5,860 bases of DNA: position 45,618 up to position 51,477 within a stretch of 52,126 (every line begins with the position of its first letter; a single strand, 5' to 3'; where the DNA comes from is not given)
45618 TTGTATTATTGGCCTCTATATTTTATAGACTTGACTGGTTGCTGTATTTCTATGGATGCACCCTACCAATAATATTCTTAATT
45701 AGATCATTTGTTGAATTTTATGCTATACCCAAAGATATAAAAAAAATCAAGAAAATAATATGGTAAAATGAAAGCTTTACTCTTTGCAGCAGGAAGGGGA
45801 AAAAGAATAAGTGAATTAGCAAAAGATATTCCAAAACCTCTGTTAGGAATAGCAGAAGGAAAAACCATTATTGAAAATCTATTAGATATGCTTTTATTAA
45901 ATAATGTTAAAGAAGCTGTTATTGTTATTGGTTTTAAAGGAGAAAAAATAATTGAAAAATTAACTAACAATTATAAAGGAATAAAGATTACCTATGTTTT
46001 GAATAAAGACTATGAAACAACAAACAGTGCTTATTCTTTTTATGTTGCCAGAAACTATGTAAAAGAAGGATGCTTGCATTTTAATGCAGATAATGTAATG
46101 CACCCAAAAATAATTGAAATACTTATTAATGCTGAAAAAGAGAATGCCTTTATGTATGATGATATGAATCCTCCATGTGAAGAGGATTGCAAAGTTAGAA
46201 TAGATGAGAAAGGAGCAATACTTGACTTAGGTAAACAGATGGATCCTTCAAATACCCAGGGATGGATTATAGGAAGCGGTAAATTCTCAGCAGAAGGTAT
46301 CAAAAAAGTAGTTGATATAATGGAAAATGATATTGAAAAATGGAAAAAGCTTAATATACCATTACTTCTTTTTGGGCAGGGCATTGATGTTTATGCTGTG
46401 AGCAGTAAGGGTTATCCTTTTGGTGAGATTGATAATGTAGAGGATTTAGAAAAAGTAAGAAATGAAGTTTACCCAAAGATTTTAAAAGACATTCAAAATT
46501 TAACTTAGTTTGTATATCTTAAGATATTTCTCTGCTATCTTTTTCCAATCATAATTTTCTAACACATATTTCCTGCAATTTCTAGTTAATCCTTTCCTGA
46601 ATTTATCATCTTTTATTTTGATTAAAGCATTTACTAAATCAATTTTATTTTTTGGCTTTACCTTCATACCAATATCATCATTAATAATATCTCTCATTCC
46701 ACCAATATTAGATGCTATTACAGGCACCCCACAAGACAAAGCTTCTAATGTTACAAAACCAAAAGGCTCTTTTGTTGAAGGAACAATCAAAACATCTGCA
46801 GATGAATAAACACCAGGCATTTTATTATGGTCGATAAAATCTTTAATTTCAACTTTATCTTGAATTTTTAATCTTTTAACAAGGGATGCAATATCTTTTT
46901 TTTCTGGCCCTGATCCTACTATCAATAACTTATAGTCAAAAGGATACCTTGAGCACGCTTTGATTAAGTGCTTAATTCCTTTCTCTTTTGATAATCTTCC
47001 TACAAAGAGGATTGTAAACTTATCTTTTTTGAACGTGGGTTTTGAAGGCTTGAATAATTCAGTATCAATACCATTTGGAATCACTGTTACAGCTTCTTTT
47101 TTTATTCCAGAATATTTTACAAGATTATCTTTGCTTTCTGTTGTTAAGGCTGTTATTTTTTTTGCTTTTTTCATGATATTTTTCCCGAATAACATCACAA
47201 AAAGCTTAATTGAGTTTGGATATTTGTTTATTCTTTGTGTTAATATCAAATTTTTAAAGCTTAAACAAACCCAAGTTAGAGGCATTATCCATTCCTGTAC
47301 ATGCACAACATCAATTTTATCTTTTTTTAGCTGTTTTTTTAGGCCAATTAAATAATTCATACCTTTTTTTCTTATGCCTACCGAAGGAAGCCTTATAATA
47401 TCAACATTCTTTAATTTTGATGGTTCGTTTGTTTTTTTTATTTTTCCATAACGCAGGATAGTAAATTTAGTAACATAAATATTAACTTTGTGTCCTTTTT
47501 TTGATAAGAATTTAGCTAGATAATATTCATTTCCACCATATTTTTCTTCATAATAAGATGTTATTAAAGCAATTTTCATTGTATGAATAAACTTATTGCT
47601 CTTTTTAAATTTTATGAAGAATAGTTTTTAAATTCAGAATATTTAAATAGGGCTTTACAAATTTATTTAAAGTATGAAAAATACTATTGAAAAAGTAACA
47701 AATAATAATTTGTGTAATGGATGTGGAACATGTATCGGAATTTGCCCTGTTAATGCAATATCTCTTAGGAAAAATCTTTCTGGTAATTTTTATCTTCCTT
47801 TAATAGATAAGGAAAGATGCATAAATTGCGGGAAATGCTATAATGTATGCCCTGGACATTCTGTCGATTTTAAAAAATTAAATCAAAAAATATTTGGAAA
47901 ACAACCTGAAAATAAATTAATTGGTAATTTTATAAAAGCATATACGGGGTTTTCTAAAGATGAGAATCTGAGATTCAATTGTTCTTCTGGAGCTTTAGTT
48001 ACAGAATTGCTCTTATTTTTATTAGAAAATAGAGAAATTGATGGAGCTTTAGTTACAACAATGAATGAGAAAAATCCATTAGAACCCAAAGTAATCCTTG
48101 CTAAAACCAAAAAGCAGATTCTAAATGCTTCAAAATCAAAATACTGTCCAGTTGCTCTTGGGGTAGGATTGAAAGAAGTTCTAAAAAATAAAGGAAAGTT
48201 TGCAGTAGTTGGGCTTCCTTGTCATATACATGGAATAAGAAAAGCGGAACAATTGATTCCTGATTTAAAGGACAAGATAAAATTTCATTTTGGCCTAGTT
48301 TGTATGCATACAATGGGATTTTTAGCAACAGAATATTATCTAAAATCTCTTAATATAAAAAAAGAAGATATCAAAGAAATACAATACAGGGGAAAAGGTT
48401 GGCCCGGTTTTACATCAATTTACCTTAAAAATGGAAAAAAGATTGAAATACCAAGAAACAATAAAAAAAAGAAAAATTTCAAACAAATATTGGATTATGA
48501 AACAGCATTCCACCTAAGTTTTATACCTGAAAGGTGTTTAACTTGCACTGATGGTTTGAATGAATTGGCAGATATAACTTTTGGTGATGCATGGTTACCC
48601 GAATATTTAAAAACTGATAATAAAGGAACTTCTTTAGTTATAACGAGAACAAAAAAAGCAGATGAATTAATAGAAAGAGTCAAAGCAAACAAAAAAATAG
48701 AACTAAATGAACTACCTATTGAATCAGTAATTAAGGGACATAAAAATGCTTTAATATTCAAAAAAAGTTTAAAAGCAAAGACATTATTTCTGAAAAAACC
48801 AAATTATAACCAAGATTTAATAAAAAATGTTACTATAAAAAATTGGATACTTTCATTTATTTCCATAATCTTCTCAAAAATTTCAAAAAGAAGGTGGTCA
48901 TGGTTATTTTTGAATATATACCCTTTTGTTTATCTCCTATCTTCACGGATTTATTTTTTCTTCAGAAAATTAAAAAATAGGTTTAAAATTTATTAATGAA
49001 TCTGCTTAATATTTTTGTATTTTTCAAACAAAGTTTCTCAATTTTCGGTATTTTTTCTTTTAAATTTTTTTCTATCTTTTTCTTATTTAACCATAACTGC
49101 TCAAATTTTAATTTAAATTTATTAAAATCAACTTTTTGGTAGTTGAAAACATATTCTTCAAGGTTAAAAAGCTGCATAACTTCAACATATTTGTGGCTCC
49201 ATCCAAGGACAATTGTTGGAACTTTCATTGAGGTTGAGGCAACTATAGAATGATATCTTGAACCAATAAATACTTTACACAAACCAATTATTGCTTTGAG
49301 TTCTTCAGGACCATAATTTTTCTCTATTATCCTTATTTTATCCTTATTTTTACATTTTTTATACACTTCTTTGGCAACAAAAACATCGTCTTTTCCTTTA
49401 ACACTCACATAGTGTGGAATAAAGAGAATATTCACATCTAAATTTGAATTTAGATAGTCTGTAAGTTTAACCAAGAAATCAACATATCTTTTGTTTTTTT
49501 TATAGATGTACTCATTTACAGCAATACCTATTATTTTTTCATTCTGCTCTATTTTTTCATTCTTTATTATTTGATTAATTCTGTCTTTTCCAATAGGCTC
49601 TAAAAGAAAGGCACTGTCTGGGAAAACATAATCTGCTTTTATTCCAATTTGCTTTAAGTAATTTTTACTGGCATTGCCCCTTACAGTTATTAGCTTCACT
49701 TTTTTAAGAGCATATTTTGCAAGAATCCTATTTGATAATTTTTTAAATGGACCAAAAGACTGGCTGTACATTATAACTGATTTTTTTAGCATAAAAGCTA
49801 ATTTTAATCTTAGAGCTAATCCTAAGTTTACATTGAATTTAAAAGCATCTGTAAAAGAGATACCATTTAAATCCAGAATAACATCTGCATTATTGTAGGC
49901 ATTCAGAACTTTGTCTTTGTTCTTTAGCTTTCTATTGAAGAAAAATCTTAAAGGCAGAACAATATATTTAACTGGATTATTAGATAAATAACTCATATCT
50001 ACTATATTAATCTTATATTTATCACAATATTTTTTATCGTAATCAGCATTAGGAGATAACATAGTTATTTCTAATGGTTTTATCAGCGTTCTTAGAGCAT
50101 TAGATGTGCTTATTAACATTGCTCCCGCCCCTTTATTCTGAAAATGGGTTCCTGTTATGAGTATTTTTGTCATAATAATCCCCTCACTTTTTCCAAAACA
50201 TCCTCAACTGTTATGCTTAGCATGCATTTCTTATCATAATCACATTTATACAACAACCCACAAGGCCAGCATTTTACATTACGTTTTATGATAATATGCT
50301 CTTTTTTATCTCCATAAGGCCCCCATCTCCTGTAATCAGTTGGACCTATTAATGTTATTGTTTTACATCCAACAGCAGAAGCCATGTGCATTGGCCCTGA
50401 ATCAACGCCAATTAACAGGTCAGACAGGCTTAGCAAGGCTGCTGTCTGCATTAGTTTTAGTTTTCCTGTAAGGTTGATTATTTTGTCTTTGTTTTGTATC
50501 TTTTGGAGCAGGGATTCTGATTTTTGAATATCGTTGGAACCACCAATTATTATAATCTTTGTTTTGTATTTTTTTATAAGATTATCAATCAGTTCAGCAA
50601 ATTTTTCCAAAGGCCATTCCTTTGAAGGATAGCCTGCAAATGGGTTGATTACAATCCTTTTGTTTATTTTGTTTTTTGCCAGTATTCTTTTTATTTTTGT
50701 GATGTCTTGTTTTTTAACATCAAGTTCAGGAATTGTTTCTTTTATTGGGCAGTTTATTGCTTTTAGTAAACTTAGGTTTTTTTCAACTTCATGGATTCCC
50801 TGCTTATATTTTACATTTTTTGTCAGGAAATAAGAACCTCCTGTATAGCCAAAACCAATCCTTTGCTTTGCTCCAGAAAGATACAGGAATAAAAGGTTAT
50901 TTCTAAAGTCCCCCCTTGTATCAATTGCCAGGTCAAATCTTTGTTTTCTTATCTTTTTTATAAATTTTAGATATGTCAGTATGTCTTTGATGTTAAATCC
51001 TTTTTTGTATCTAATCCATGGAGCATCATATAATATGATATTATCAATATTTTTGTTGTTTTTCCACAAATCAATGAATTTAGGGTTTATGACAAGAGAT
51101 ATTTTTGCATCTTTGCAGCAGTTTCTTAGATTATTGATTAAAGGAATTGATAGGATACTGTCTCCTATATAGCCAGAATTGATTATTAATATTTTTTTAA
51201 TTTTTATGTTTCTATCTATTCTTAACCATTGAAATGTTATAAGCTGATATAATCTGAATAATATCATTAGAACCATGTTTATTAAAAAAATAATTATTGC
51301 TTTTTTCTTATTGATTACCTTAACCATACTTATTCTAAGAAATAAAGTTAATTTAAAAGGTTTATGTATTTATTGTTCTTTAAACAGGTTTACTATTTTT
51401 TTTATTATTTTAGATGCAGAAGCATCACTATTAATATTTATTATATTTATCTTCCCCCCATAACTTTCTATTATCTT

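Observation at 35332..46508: Candidate undescribed pathway: RuBisCO-like protein, kinase, DUF89 phosphatase and glycyl radical eliminase coupled to a flippase and a CDP-alcohol transfer module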

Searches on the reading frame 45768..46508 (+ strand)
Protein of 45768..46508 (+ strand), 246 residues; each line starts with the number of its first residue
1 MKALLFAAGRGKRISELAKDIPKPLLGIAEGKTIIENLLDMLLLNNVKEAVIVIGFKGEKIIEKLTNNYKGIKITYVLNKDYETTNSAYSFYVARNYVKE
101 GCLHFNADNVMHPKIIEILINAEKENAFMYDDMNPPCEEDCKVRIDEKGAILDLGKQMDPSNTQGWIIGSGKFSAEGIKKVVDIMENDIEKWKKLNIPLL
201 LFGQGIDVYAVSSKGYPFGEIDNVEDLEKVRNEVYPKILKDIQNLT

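Call 6: search_protein_families(library=pfam, proteins=[window:45768-46508:+], max_evalue=0.001)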
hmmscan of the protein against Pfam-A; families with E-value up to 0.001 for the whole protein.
window:45768-46508:+ (246 aa): 3 families
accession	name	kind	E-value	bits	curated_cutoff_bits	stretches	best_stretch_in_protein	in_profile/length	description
PF00483.29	NTP_transferase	-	9.3e-12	45.5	21.2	1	2-127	1-129/245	Nucleotidyl transferase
PF12804.13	NTP_transf_3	-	1e-06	29.5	27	1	3-123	1-111/160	MobA-like NTP transferase domain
PF20202.4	DUF6564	-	0.00087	19.4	25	0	34-100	17-83/230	Domain of unknown function (DUF6564)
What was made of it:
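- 45768..46508 (+): NTP_transferase-fold nucleotidyltransferase (IPCT/PntC/LicC-like). PF00483 at 45.5 bits (call 6).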

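Call 33: search_protein_families(library=ncbifam, proteins=[window:45768-46508:+], max_evalue=0.001)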
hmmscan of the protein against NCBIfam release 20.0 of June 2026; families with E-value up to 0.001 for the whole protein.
window:45768-46508:+ (246 aa): 19 families
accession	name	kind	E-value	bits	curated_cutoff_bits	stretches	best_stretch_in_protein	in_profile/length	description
NF041313.1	UDPGP_AglF_Halo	equivalog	1.5e-22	80.2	400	1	1-161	1-163/234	UTP--glucose-1-phosphate uridylyltransferase AglF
TIGR03992.1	Arch_glmU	subfamily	2.5e-19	69.5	292.1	1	1-132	1-129/393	bifunctional sugar-1-phosphate nucleotidylyltransferase/acetyltransferase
NF041135.1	IPPtranDIPPsyn_Thcocales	equivalog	9e-16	57.9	580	1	1-238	1-221/419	bifunctional L-myo-inositol-1-phosphate cytidylyltransferase/CDP-L-myo-inositol myo-inositolphosphotransferase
NF049965.1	GlMnHpPGnyltfHddC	equivalog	5.7e-13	49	300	1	1-155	1-150/221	D-glycero-D-manno-heptose 1-phosphate guanosyltransferase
NF045761.1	NAMPUrTaseMurU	equivalog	6.5e-12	45.8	250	1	1-80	1-80/226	N-acetylmuramate alpha-1-phosphate uridylyltransferase MurU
TIGR01208.1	rmlA_long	equivalog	7.4e-10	38.2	320.25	1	2-119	1-118/353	glucose-1-phosphate thymidylyltransferase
TIGR02623.1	G1P_cyt_trans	equivalog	8.7e-10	38.5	300.25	1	1-69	1-67/255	glucose-1-phosphate cytidylyltransferase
NF038362.1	Sden_1164_fam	equivalog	3.4e-08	33.3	300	1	3-125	4-131/266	Sden_1164 family protein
NF041173.1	Sug_nt_acttase_Thmprot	equivalog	3.7e-08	32.7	600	1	1-153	1-148/405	bifunctional sugar-1-phosphate nucleotidylyltransferase/acetyltransferase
NF053639.1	Mfer334_fam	equivalog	5.1e-07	29.7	260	1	3-109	2-111/209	pseudomurein biosynthesis protein PmurB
NF045665.1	NTPtran_DVU1551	equivalog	5.8e-07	28.9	315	1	2-84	2-74/359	DVU_1551 family NTP transferase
TIGR03310.1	matur_MocA_YgfJ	equivalog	8e-07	29.2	186.45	1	3-124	2-116/188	molybdenum cofactor cytidylyltransferase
NF052502.1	man1P_GTase_Rv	exception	2.1e-06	26.9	440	1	2-127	2-126/352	mannose-1-phosphate guanylyltransferase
NF045697.1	MurNAcPUrMurU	equivalog_domain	4.5e-06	26.3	370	1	5-74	2-70/229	N-acetylmuramate alpha-1-phosphate uridylyltransferase MurU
TIGR01173.1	glmU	equivalog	3.9e-05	22.7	366.85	1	1-90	1-82/452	bifunctional UDP-N-acetylglucosamine diphosphorylase/glucosamine-1-phosphate N-acetyltransferase GlmU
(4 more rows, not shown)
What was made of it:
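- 45768..46508 (+): It gives a full-length match to the IPCT half of IPCT/DIPPS at 58 bits (call 33).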

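Call 91: search_solved_structures(query=window:45768-46508:+, max_evalue=0.00001)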
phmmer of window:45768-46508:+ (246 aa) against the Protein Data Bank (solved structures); distinct sequences matched with E-value up to 0.00001: 4.
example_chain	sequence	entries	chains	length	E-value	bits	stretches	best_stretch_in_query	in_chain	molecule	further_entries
6pd1_A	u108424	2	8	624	3.8e-13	52.7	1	2-240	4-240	Nucleotidyl transferase/aminotransferase, class V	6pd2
4jd0_A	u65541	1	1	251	1.8e-07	34.2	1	2-162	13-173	Nucleotidyl transferase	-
1jyk_A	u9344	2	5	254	5.2e-07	32.6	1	1-112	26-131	CTP:phosphocholine Cytidylyltransferase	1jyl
1tzf_A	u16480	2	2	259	2.2e-06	30.5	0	2-69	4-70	Glucose-1-phosphate cytidylyltransferase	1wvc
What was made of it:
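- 45768..46508 (+): The best solved relative is PntC 6pd1 at 52.7 bits, with LicC at 32.6 (call 91).
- The best solved relative of NTPt is the AEP cytidylyltransferase PntC (6pd1, 52.7 bits over the full length; call 91).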

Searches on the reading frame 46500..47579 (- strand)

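Call 6: search_protein_families(library=pfam, proteins=[window:46500-47579:-], max_evalue=0.001)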
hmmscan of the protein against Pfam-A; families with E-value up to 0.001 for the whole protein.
window:46500-47579:- (359 aa): 6 families
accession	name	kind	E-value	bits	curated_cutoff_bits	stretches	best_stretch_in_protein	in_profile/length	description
PF00534.26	Glycos_transf_1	-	1.2e-40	139.3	26.4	1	179-336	7-170/172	Glycosyl transferases group 1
PF13692.12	Glyco_trans_1_4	-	9e-31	107.5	27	1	188-323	2-140/142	Glycosyl transferases group 1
PF13439.12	Glyco_transf_4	-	1.4e-16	61.4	28.5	1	19-174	9-169/170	Glycosyltransferase Family 4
PF20706.3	GT4-conflict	-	6.2e-16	58.8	26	1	159-306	169-327/385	Family 4 Glycosyltransferase in conflict systems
PF13524.12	Glyco_trans_1_2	-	1.5e-05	25.4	25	1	207-353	7-143/144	Glycosyl transferase-like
PF13579.12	Glyco_trans_4_4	-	0.0001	23.2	29.7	0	22-170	11-158/158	Glycosyl transferase 4-like domain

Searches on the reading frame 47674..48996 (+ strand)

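Call 6: search_protein_families(library=pfam, proteins=[window:47674-48996:+], max_evalue=0.001)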
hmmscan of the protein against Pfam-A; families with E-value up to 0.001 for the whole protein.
window:47674-48996:+ (440 aa): 15 families
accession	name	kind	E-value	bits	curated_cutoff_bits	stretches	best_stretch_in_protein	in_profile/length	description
PF04432.18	FrhB_FdhB_C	-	1.1e-36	126.4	23.3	1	175-347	3-147/150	Coenzyme F420 hydrogenase/dehydrogenase, beta subunit C terminus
PF04422.18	FrhB_FdhB_N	-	1.4e-17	64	22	1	89-162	1-73/78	Coenzyme F420 hydrogenase/dehydrogenase, beta subunit N-term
PF12838.12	Fer4_7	-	2.7e-11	44.2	27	1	14-60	2-49/52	4Fe-4S dicluster domain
PF12837.12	Fer4_6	-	4.2e-11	42.7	25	2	42-60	2-20/24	4Fe-4S binding domain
PF00037.32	Fer4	-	5e-11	42.4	21.1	2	9-30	3-24/24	4Fe-4S binding domain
PF14697.11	Fer4_21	-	2.7e-10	40.7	35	1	44-66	3-25/59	4Fe-4S dicluster domain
PF13237.11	Fer4_10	-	1.5e-09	38.1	25.5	1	43-61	3-21/53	4Fe-4S dicluster domain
PF13187.11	Fer4_9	-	2.1e-09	37.7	27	1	14-62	2-50/52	4Fe-4S dicluster domain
PF12797.12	Fer4_2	-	6.7e-09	35.6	24.5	1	42-60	3-21/22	4Fe-4S binding domain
PF25160.1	LdpA_Fe-S-bd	-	7.5e-09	35.7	27.6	1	11-32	25-46/49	LdpA Fe-S cluster-binding domain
PF13484.11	Fer4_16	-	1.1e-07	32.9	30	0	14-32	2-20/66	4Fe-4S double cluster binding domain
PF12800.12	Fer4_4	-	5.3e-06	26.8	24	0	47-60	2-15/17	4Fe-4S binding domain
PF13370.11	Fer4_13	-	1.5e-05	26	24.5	1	44-80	1-37/58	4Fe-4S single cluster domain of Ferredoxin I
PF13183.11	Fer4_8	-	4.3e-05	24.4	27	0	47-62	3-18/68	4Fe-4S dicluster domain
PF17179.9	Fer4_22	-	0.00024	22.3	27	0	5-27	72-94/95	4Fe-4S dicluster domain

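Call 33: search_protein_families(library=ncbifam, proteins=[window:47674-48996:+], max_evalue=0.001)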
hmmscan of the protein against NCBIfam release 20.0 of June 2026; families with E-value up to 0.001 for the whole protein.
window:47674-48996:+ (440 aa): 66 families (the best 25 are shown)
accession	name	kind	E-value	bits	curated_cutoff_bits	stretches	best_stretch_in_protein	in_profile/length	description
NF006807.0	PRK09325.1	subfamily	7.4e-26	90.9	269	1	82-347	3-246/283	coenzyme F420-reducing hydrogenase subunit beta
TIGR03289.1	frhB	equivalog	6.4e-23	81.2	331.5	1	84-367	2-259/275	coenzyme F420 hydrogenase subunit beta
NF006808.0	PRK09326.1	equivalog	1.9e-20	73.1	444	1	2-261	2-242/341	F420H2 dehydrogenase subunit F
NF040616.1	F420_dehyd_FpoF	exception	2e-20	73.1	475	1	103-338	90-295/337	F420H2 dehydrogenase subunit FpoF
NF042909.1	FMH_DH_FwdF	exception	3.2e-11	42.9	375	1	7-72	220-282/336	tungsten-dependent formylmethanofuran dehydrogenase subunit FwdF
TIGR03294.1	FrhG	equivalog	8.2e-11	42.1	245.5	1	5-62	167-218/228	coenzyme F420 hydrogenase subunit gamma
NF009053.0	PRK12387.1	subfamily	3.5e-10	39.9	204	1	10-65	36-91/180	formate hydrogenlyase complex iron-sulfur subunit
TIGR02179.1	PorD_KorD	subfamily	3.6e-10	39.8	60.05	2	41-68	19-46/78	2-oxoacid:acceptor oxidoreductase, delta subunit, pyruvate/2-ketoisovalerate family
NF058577.1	FdxA_fam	equivalog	2.1e-09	37.4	65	1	12-60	7-49/52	4Fe-4S ferredoxin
NF038196.1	ferrodoxin_EFR1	subfamily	2.2e-09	37.7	75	1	3-72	175-237/242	EFR1 family ferrodoxin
TIGR02936.1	fdxN_nitrog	equivalog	1.2e-08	35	80.55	1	40-71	14-45/91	ferredoxin III, nif-specific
NF005504.0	PRK07118.1-3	equivalog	1.6e-08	34.3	437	1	4-65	211-266/293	Fe-S cluster domain-containing protein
NF004541.0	PRK05888.2-2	equivalog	1.8e-08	34.4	217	1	12-76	61-123/168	NADH-quinone oxidoreductase subunit NuoI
NF006076.0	PRK08222.1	equivalog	4.2e-08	33.2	270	1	12-66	38-92/181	hydrogenase 4 subunit H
NF007013.0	PRK09477.1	equivalog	5.1e-08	32.3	234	1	8-69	220-279/286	quinol dehydrogenase ferredoxin subunit NapH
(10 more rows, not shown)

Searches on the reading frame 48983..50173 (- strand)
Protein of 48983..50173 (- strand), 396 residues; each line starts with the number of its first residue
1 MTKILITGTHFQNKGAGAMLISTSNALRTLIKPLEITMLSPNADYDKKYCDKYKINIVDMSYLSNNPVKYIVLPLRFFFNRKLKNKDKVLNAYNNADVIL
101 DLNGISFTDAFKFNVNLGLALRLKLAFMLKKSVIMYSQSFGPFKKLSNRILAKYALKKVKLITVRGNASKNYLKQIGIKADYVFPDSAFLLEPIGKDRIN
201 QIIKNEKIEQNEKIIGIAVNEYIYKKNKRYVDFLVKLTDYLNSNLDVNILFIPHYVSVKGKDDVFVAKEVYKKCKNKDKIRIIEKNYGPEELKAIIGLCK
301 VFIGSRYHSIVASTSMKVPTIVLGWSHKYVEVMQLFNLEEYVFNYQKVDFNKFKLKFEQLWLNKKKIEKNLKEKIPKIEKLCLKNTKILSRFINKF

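Call 6: search_protein_families(library=pfam, proteins=[window:48983-50173:-], max_evalue=0.001)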
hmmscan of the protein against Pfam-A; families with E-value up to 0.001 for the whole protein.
window:48983-50173:- (396 aa): 1 family
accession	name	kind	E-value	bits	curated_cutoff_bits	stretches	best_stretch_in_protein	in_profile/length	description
PF04230.19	PS_pyruv_trans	-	4.7e-39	135.4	25.3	1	13-327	1-280/280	Polysaccharide pyruvyl transferase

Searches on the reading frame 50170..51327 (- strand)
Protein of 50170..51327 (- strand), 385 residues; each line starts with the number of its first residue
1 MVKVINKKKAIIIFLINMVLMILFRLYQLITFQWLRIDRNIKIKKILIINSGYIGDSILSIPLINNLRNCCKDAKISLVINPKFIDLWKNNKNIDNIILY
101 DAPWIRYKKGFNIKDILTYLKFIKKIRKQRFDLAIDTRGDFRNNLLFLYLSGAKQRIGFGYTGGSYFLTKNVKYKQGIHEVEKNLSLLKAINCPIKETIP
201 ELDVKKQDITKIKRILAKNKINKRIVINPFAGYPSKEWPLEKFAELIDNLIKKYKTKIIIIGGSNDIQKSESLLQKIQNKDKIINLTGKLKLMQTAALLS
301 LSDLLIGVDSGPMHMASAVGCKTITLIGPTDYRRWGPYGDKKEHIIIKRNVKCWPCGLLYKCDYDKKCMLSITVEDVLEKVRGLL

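Call 6: search_protein_families(library=pfam, proteins=[window:50170-51327:-], max_evalue=0.001)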
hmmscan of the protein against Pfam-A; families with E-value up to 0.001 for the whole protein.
window:50170-51327:- (385 aa): 1 family
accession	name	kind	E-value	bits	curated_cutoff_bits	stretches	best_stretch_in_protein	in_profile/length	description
PF01075.23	Glyco_transf_9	-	2.9e-41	141.9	22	1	120-350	2-232/247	Glycosyltransferase family 9 (heptosyltransferase)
